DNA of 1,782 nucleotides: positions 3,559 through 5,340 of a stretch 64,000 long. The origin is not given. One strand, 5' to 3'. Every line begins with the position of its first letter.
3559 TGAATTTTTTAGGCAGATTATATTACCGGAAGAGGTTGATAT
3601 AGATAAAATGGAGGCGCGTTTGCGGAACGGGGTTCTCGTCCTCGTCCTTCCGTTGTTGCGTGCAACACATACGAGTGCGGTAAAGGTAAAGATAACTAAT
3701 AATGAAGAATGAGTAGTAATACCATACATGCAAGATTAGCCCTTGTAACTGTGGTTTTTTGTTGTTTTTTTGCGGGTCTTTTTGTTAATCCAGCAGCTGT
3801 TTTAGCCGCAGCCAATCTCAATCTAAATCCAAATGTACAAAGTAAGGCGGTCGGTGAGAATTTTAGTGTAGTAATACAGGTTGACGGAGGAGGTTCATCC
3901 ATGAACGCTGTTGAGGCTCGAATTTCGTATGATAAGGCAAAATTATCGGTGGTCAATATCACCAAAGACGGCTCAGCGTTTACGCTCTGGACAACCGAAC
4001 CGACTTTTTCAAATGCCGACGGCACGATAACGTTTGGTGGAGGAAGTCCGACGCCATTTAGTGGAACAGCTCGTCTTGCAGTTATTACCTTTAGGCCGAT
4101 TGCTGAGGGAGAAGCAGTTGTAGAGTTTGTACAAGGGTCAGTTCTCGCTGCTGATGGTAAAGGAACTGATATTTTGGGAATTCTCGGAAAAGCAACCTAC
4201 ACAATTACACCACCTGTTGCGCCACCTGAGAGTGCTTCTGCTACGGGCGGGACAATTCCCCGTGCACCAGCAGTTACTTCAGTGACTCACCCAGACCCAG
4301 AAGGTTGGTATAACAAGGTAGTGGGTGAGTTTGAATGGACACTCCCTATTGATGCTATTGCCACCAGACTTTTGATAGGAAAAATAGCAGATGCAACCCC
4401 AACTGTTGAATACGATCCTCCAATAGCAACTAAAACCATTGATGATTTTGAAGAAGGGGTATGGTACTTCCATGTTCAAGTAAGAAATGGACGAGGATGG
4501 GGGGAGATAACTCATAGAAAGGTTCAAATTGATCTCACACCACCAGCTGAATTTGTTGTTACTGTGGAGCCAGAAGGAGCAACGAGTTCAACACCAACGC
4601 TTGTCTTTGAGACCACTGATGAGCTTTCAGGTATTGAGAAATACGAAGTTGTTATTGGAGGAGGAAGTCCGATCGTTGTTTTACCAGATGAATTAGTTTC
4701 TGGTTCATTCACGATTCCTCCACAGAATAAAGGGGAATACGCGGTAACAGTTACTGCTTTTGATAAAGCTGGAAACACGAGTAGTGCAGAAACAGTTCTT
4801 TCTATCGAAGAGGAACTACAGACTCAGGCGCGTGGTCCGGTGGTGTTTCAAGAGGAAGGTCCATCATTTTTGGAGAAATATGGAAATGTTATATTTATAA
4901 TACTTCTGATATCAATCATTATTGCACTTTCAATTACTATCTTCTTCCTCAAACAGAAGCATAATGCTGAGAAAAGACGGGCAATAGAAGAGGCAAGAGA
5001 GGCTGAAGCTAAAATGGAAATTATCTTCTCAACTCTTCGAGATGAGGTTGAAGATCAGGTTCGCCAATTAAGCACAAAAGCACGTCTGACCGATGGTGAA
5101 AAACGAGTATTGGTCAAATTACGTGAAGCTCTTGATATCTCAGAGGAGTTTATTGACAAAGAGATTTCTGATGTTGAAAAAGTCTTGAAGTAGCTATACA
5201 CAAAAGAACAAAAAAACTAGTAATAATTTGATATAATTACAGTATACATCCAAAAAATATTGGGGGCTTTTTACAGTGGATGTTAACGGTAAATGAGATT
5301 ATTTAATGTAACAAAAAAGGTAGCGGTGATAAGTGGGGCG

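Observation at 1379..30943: Cohesin-dockerin-like surface assembly locus built around a 4851-aa giant protein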

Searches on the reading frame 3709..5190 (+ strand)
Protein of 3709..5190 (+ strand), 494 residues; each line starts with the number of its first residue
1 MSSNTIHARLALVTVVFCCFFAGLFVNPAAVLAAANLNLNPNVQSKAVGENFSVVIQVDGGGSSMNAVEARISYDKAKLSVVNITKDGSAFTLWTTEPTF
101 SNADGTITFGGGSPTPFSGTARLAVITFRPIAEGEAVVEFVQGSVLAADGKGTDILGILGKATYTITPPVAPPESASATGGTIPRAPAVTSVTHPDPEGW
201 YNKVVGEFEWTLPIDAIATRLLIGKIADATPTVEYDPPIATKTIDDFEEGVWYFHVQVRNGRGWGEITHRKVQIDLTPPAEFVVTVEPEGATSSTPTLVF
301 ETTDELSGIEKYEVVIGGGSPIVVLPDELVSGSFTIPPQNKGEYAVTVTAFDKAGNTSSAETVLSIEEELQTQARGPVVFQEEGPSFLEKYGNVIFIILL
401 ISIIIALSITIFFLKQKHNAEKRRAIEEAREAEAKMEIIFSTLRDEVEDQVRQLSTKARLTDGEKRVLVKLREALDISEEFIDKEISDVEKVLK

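Call 4: search_protein_families(library=pfam, proteins=[window:3709-5190:+], max_evalue=1)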
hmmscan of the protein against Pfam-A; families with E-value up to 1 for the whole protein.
window:3709-5190:+ (494 aa): 12 families
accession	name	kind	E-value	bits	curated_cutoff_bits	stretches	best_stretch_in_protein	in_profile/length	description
PF00963.24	Cohesin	-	2.8e-09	37.7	24.1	1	43-153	7-126/139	Cohesin domain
PF19077.6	Big_13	-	0.00036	21.4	27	1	295-362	28-95/102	Bacterial Ig-like domain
PF12245.14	Big_3_2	-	0.0041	17.7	23.3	1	300-360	52-113/122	Bacterial Ig-like domain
PF00801.26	PKD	-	0.0049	17.3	23.5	1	334-361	49-76/80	PKD domain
PF17936.7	Big_6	-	0.012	16.2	27.6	1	331-363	45-79/83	Bacterial Ig domain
PF09479.16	Flg_new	-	0.021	15.3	27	1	61-103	9-47/65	Listeria-Bacteroides repeat domain (List_Bact_rpt)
PF05345.18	He_PIG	-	0.042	14.7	24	1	330-364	61-93/96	Putative Ig domain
PF17359.7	DUF5385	-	0.043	13.9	25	1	394-445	3-54/217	Family of unknown function (DUF5385)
PF13754.12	Big_3_4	-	0.045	14.1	27.3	1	335-366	27-58/106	Domain of unknown function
PF15418.12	DUF4625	-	0.07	13.9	27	1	333-366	96-130/131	Domain of unknown function (DUF4625)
PF18981.6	InlK_D3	-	0.11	13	25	1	340-363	48-71/75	Internalin K domain (D3/D4)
PF20164.4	GspA_SrpA_N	-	0.13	13.1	27.4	1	338-369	83-114/117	GspA/SrpA SigLec-like domain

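Call 14: find_homologous_proteins(query=window:3709-5190:+)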
Query window:3709-5190:+ (494 aa): 612 proteins with E <= 0.001 among 8000 candidates; the best 120 are listed.
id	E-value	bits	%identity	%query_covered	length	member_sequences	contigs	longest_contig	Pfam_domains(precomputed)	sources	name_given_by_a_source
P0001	0.0e+0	1081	100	100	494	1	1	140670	PF00963.25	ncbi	-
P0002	1.3e-240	817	75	97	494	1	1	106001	PF00963.25,PF19077.7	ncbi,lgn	ncbi:MAG: cohesin domain-containing protein [Candidatus Paceibacterota bacterium]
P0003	1.5e-141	490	53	94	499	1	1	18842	PF00963.25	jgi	-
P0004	3.7e-136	473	47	100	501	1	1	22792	PF00963.25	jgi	jgi:hypothetical protein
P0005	7.1e-123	429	44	100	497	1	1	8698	PF00963.25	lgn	-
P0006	1.7e-118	414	47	97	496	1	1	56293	PF00963.25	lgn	-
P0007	4.1e-118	413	42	97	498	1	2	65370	-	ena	-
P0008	4.3e-116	406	43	98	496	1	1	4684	PF00963.25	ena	-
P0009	4.6e-115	403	43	96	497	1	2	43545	-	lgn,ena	-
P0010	2.6e-114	401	46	96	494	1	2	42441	PF00963.25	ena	-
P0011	8.9e-113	395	44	97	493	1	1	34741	PF00963.25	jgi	jgi:hypothetical protein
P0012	4.0e-112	393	42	96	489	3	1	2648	PF00963.25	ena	-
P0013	1.6e-111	391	45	94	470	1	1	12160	PF00963.25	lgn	-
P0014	2.1e-111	391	44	98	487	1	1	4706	PF00963.25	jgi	jgi:hypothetical protein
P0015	2.4e-107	378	41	97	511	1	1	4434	PF00963.25,PF19077.7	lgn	-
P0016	8.3e-105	369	43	97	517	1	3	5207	PF00963.25,PF19077.7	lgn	-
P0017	9.0e-105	369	40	98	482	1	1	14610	PF00963.25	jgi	jgi:hypothetical protein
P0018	1.6e-104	368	40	99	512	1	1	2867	PF00963.25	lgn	-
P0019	6.6e-104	366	42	94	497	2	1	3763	PF00963.25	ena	-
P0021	2.7e-103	364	41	98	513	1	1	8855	PF00963.25,PF19077.7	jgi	-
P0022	3.6e-103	364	47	69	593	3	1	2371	PF00963.25,PF19077.7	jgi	-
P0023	5.5e-103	363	43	93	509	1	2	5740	PF00963.25,PF19077.7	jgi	-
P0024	2.9e-102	361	41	97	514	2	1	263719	PF00963.25,PF19077.7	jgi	jgi:hypothetical protein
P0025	9.2e-102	359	42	98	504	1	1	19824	PF00963.25,PF19077.7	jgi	jgi:hypothetical protein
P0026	3.1e-101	357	41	98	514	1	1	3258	PF00963.25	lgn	-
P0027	3.2e-101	357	41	97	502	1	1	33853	PF00963.25,PF19077.7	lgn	-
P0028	8.5e-101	356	41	99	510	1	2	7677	PF00963.25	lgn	-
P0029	1.1e-100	356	42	92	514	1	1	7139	PF00963.25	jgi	jgi:hypothetical protein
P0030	1.4e-100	355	42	100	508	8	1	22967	PF00963.25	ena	-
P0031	1.6e-100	355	41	99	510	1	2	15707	PF00963.25,PF19077.7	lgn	-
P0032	1.6e-100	355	38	98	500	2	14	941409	PF00963.25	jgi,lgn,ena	-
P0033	1.8e-100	355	42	93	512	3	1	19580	PF00963.25,PF19077.7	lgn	-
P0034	1.8e-100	355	41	99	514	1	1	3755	PF00963.25,PF19077.7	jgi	jgi:hypothetical protein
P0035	5.0e-100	353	41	93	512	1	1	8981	PF00963.25,PF19077.7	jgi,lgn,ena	-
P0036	5.5e-100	353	40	94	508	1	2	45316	PF00963.25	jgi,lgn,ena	jgi:hypothetical protein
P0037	6.1e-100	353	40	99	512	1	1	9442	PF00963.25,PF19077.7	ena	-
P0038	6.2e-100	353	40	100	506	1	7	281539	PF00963.25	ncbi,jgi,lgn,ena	jgi:hypothetical protein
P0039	6.8e-100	353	41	97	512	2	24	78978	PF00963.25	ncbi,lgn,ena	-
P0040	9.9e-100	352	44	74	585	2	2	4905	PF00963.25,PF19077.7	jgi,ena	-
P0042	1.1e-99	352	43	93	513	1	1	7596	PF00963.25,PF19077.7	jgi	jgi:hypothetical protein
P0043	1.2e-99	352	41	100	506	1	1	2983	PF00963.25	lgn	-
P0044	1.2e-99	352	40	99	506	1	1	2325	PF00963.25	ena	-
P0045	1.8e-99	352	39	97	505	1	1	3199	PF00963.25,PF19077.7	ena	-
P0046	1.9e-99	351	39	97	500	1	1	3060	PF00963.25,PF19077.7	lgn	-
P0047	2.6e-99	351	41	98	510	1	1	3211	PF00963.25,PF19077.7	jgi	jgi:hypothetical protein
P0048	2.9e-99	351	41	99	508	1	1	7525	PF00963.25,PF05887.17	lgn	-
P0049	3.3e-99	351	41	99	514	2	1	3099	PF00963.25,PF19077.7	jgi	-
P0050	4.4e-99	350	41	97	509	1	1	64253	PF00963.25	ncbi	-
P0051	5.5e-99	350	41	93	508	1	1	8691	PF00963.25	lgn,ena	-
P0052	6.0e-99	350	41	100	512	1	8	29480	PF00963.25,PF19077.7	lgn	-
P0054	8.7e-99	349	40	94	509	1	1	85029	PF00963.25,PF19077.7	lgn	-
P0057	1.9e-98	348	39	100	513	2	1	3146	PF00963.25,PF19077.7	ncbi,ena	-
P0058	2.4e-98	348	39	93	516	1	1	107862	PF00963.25,PF19077.7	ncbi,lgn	-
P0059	3.1e-98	347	40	93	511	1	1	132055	PF00963.25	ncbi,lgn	-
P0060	3.6e-98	347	42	93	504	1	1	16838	PF00963.25,PF19077.7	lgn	-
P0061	4.1e-98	347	39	100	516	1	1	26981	PF00963.25,PF19077.7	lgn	-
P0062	4.8e-98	347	42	96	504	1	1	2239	PF00963.25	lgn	-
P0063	4.8e-98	347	40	100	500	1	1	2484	PF00963.25,PF19077.7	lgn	-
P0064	5.2e-98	347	38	100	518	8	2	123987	PF00963.25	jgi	-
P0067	6.5e-98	346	41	99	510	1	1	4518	PF00963.25,PF19077.7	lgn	-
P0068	1.1e-97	346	39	99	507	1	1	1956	PF00963.25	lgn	-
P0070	1.3e-97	345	41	98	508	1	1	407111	PF00963.25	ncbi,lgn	-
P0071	1.3e-97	345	40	99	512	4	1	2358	PF00963.25,PF19077.7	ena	-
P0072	1.6e-97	345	42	94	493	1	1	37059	PF00963.25,PF19077.7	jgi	jgi:hypothetical protein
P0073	1.9e-97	345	40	98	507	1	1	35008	PF00963.25,PF19077.7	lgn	-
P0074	2.1e-97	345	39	100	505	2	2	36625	PF00963.25,PF19077.7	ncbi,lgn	-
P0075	2.1e-97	345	42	98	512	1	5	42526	PF00963.25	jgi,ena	-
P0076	2.3e-97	345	41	93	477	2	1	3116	PF00963.25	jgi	-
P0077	2.3e-97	345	39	100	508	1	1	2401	PF00963.25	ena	-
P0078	2.4e-97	345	41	98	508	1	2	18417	PF00963.25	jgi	jgi:hypothetical protein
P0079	2.6e-97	344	41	100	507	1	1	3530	PF00963.25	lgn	-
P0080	2.6e-97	344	40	100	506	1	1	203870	PF00963.25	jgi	jgi:hypothetical protein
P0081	2.7e-97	344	41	98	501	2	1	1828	PF00963.25,PF19077.7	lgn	-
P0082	3.5e-97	344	41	98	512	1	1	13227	PF00963.25,PF19077.7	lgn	-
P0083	3.9e-97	344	43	94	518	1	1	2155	PF00963.25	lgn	-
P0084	3.9e-97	344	40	98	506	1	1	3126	PF00963.25,PF19077.7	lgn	-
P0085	4.0e-97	344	38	93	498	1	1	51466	PF00963.25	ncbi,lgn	-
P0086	4.0e-97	344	44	72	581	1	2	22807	PF00963.25,PF19077.7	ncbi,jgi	-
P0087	4.4e-97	344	40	99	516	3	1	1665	PF00963.25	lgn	-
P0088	4.8e-97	344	39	100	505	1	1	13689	PF00963.25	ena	-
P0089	5.4e-97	343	41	98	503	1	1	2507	PF00963.25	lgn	-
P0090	5.5e-97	343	40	99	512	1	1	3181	PF00963.25,PF19077.7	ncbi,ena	-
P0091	5.5e-97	343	39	92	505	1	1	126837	PF00963.25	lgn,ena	-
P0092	5.7e-97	343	40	99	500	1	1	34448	PF00963.25,PF19077.7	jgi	jgi:hypothetical protein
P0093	6.8e-97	343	39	100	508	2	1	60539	PF00963.25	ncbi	-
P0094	6.8e-97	343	38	95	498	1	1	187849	PF00963.25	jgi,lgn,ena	-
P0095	8.9e-97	343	42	94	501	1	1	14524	PF00963.25,PF19077.7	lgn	-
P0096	1.1e-96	342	41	98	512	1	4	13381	PF00963.25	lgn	-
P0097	1.3e-96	342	39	99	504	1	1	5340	PF00963.25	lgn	-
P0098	1.3e-96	342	42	99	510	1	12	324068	PF00963.25,PF19077.7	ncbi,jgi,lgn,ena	-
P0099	1.5e-96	342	41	100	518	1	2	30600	PF00963.25,PF19077.7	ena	-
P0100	1.7e-96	342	39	99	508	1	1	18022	PF00963.25,PF19077.7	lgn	-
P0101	2.0e-96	342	41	93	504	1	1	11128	PF00963.25,PF19077.7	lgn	-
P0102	2.2e-96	341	45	66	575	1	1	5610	PF00963.25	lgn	-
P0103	2.2e-96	341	40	99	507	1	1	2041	PF00963.25,PF19077.7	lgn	-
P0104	4.4e-96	340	38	99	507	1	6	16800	PF00963.25,PF19077.7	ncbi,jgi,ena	-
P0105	5.3e-96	340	41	96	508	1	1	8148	PF00963.25,PF19077.7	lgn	-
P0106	5.9e-96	340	38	99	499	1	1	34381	PF00963.25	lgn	-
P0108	6.9e-96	340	41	82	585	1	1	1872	PF00963.25,PF19077.7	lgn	-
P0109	7.6e-96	340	38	99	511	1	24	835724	PF00963.25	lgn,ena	-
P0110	8.0e-96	340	41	95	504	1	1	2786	PF00963.25,PF19077.7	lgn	-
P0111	8.6e-96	339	39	96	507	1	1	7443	PF00963.25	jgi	-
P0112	8.7e-96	339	40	100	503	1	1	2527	PF00963.25,PF19077.7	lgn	-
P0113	9.0e-96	339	39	96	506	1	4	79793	PF00963.25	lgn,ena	-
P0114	9.2e-96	339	38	100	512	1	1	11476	PF00963.25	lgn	-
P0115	1.3e-95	339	41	99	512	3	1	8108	PF00963.25,PF19077.7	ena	-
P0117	1.6e-95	339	39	98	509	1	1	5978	PF00963.25,PF19077.7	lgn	-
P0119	1.8e-95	338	41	99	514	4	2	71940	PF00963.25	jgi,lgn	jgi:hypothetical protein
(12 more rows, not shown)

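Call 15: find_related_loci(query=window:3709-5190:+, collection=genome_contigs, flank=10000)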
Query window:3709-5190:+ (494 aa) in genome_contigs; peptide patterns used: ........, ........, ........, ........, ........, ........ (x = any residue, [..] = any of these).
303 stretches matched a pattern; 2 encode a relative of the query (tblastn E <= 1e-3); 2 distinct loci.
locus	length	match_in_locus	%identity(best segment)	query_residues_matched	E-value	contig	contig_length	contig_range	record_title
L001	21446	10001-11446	75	14-494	0e+0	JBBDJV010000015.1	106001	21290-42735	MAG: Candidatus Paceibacterota bacterium isolate LejiaA_42_15 Lejia_A_336_length_106001_cov_9, whole genome shotgun sequ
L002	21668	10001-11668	41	34-494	2e-80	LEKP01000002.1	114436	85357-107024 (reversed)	MAG: Parcubacteria bacterium GBS-2 2615921493, whole genome shotgun sequence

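Call 18: find_encoding_contigs(protein=P0032, flank=10000, max_places=2)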
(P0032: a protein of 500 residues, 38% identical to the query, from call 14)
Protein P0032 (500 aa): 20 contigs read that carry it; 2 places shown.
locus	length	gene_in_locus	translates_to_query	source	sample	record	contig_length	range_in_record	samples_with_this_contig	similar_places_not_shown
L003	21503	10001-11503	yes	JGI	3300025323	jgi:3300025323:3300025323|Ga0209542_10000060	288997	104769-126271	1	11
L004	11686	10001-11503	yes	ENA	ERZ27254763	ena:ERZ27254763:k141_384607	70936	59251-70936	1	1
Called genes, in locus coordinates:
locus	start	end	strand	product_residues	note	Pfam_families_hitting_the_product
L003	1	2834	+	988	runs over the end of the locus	-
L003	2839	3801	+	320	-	-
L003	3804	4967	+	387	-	-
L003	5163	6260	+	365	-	-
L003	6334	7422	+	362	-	-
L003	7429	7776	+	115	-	-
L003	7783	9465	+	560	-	PF00404:Dockerin_1 (faint)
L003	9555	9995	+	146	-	PF00011:HSP20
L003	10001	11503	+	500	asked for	PF00963:Cohesin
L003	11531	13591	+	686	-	-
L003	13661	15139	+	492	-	PF16656:Pur_ac_phosph_N (weak), PF23376:Fn3_VIN3 (faint), PF25059:FN3_DSCAM-DSCAML_C (faint), PF00041:fn3 (weak)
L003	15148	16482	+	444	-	PF00005:ABC_tran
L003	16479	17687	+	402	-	PF12704:MacB_PCD, PF02687:FtsX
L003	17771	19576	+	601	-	-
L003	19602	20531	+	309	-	-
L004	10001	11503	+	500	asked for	PF00963:Cohesin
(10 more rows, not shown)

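Call 19: find_encoding_contigs(protein=P0109, flank=10000, max_places=2)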
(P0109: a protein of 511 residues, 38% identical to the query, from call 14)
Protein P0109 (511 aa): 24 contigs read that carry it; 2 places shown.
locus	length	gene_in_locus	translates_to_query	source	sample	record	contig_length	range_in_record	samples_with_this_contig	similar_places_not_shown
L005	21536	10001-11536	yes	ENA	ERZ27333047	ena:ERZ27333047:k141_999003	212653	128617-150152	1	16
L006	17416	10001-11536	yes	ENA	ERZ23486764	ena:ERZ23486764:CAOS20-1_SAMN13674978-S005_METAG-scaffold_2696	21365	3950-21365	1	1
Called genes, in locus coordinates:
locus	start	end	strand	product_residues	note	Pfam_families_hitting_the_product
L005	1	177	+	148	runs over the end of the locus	PF00717:Peptidase_S24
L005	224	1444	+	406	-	PF00704:Glyco_hydro_18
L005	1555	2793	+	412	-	PF00817:IMS, PF11799:IMS_C, PF13438:DUF4113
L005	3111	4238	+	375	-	-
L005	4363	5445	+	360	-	-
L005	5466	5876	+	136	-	-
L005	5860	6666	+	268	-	PF03781:FGE-sulfatase (weak)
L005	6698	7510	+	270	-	PF03781:FGE-sulfatase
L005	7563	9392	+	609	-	-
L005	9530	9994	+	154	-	PF00011:HSP20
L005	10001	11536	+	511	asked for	PF00963:Cohesin (weak)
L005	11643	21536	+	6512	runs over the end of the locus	PF13385:Laminin_G_3, PF10102:DUF2341, PF25788:Ig_Rha78A_N (faint), PF13385:Laminin_G_3, PF10102:DUF2341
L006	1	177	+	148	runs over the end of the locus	PF00717:Peptidase_S24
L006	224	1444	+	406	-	PF00704:Glyco_hydro_18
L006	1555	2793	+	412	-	PF00817:IMS, PF11799:IMS_C, PF13438:DUF4113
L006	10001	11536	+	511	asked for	PF00963:Cohesin (weak)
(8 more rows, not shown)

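Call 22: search_solved_structures(query=window:3709-5190:+, max_evalue=1, show_alignments=2)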
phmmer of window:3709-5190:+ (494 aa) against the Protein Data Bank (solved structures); distinct sequences matched with E-value up to 1: 2.
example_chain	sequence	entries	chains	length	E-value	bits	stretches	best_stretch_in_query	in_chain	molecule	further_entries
7cj0_D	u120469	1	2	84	0.27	13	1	414-438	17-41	DnaJ homolog subfamily C member 9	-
7ciz_D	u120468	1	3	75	0.95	11.2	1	415-438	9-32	DnaJ homolog subfamily C member 9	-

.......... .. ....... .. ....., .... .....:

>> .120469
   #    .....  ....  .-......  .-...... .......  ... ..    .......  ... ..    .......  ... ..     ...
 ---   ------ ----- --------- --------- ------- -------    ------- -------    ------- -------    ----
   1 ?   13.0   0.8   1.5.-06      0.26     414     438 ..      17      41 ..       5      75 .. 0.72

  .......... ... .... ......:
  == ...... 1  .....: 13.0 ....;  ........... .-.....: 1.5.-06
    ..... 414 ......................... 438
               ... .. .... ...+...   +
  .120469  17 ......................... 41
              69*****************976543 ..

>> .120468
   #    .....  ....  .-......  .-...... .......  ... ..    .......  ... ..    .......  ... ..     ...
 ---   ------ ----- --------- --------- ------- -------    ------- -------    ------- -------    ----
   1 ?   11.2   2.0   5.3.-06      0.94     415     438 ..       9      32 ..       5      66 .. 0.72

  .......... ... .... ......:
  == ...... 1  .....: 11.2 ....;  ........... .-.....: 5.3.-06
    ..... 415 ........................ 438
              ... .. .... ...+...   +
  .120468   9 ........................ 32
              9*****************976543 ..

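Call 38: search_solved_structures(query=A3, max_evalue=1)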
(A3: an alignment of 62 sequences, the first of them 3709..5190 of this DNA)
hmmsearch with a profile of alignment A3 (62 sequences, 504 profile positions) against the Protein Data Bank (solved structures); distinct sequences matched with E-value up to 1: 12.
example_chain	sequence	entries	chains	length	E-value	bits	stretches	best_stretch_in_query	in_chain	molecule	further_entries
2yn3_A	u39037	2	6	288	1.1e-06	30.8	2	352-386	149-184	PUTATIVE INNER MEMBRANE PROTEIN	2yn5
6nz0_Z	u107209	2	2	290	0.0029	19.5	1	312-383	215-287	Dyslexia-associated protein KIAA0319-like protein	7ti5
1k85_A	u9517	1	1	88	0.0058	18.5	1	302-381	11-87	CHITINASE A1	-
7uwv_A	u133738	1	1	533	0.061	15.2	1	300-379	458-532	CBM74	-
7uwu_A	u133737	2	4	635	0.081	14.7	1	300-379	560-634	Starch Adherence System protein 6 (Sas6)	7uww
5aoz_A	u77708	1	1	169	0.13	14.1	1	32-94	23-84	PUTATIVE CELLULOSOMAL SCAFFOLDIN PROTEIN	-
5m2o_A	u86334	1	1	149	0.39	12.5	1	35-94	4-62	Putative cellulosomal scaffoldin protein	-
9z1m_D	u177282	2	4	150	0.59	11.9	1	151-220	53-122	Nanosota-9B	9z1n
9co6_E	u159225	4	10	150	0.62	11.8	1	151-220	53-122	Nanosota-9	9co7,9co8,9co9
9kvu_A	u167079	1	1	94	0.74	11.6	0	344-376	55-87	bacterial immunoglobulin domain B1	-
5i8d_A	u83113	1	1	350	0.75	11.6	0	293-380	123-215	Cadherin-23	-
9j05_C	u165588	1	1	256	0.98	11.2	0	10-63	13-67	Antibody 1b3 Fab Light chain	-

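Call 43: search_protein_families(library=ncbifam, proteins=[window:3709-5190:+], max_evalue=0.01)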
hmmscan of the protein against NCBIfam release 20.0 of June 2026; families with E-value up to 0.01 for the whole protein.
window:3709-5190:+ (494 aa): 2 families
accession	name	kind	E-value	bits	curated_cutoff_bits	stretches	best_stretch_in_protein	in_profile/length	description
NF047446.1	barrel_OmpL47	domain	2.8e-07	30.9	40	1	297-363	6-64/68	OmpL47-type beta-barrel domain-containing protein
NF033510.3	Ca_tandemer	repeat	0.0042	17.4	50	0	333-358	66-96/96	Ca2+-stabilized repeat-containing adhesin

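Call 46: predict_structure(alignment_id=A3)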
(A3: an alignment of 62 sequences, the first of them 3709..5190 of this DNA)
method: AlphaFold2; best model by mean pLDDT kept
length: 494 residues; sequences in the alignment: 62
mean_pLDDT: 89.5   pTM: 0.48
mean pLDDT of the five models: 89.5, 88.4, 87.7, 87.4, 87.3
residues with pLDDT >= 90: 337; 70-90: 121; 50-70: 19; < 50: 17
segments of 3 or more residues with pLDDT < 50: 1-3, 175-179, 374-382
pLDDT, mean of each block of 10 residues (from residue 1): 64 87 72 86 91 96 94 98 92 93 97 93 97 97 95 95 94 53 90 96 97 94 97 96 97 98 96 98 92 87 97 96 96 93 96 98 88 50 64 89 93 93 87 86 88 87 89 87 81 73
secondary structure, 60 per line:
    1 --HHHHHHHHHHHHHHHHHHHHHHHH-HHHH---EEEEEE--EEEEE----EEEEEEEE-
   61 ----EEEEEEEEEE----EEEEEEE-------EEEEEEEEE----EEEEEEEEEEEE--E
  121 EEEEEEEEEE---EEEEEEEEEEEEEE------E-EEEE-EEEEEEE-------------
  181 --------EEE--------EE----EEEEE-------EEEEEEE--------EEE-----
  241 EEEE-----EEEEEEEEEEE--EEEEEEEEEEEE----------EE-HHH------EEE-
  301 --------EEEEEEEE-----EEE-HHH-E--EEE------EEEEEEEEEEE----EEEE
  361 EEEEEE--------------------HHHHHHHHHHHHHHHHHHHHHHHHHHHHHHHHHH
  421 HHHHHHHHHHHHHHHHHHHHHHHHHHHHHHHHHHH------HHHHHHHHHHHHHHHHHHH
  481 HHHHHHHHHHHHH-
elements in order: H3-26 H28-31 E35-40 E43-47 E52-59 E65-74 E79-85 E93-101 E106-117 E120-130 E134-147 E156-159 E161-167 E189-191 E206-210 E218-224 E233-235 E241-244 E250-260 E263-274 E297-299 E309-316 E322-324 E333-335 E342-352 E357-366 H387-455 H462-493
